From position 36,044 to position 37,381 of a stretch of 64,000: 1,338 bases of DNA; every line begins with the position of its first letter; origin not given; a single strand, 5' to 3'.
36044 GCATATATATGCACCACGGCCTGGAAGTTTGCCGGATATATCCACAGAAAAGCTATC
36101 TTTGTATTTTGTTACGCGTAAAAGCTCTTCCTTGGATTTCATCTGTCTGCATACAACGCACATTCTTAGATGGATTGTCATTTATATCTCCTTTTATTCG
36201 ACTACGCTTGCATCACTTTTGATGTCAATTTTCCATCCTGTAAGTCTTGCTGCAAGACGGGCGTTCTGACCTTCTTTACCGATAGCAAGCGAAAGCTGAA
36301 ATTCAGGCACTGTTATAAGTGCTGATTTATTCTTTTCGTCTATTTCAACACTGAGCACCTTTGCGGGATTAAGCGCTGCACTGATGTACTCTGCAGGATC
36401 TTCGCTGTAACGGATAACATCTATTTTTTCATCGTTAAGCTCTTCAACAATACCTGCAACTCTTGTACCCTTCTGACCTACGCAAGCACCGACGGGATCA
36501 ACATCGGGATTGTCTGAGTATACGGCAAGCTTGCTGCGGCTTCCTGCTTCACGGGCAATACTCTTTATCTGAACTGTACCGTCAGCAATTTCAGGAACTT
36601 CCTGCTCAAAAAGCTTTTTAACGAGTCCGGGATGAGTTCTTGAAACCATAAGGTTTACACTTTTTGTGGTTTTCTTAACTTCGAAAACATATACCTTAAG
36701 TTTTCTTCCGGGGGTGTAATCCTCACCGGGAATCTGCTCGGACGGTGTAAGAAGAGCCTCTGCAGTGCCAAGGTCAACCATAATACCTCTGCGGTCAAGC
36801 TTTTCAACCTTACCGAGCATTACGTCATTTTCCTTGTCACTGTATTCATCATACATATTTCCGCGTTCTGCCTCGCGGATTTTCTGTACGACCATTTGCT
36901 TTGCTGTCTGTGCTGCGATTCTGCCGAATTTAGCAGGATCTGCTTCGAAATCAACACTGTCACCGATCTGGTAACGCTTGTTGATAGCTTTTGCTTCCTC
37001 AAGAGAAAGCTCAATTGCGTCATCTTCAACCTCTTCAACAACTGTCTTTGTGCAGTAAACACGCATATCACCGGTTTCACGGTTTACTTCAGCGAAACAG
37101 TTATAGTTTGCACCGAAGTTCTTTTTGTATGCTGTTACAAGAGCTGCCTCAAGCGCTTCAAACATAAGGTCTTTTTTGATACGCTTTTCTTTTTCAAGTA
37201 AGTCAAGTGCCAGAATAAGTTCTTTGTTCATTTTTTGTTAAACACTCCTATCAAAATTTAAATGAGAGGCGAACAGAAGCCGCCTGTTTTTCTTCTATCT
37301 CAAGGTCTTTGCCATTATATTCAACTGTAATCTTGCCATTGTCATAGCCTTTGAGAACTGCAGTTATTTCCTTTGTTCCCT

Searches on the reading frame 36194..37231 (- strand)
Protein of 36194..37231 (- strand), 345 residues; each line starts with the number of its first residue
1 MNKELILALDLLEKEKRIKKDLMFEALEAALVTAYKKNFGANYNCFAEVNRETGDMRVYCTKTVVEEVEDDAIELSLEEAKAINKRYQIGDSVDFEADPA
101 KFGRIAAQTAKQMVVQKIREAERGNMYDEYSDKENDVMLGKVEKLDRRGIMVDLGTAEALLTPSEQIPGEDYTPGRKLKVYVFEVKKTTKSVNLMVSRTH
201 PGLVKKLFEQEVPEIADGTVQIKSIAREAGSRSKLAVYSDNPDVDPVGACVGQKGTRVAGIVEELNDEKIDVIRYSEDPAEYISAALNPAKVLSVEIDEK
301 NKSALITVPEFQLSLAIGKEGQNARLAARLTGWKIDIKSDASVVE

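Call 27: search_protein_families(library=pfam, proteins=[window:36194-37231:-], max_evalue=0.00001)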
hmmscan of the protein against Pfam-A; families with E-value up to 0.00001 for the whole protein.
window:36194-37231:- (345 aa): 3 families
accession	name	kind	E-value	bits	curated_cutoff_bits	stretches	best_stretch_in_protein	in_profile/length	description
PF08529.16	NusA_N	-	7.1e-43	146.1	23.8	1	4-123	1-118/119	NusA N-terminal domain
PF13184.12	KH_5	-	1.1e-28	99.5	27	1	229-297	1-69/69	NusA-like KH domain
PF00575.29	S1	-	2e-07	31.7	22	1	132-195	2-72/74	S1 RNA binding domain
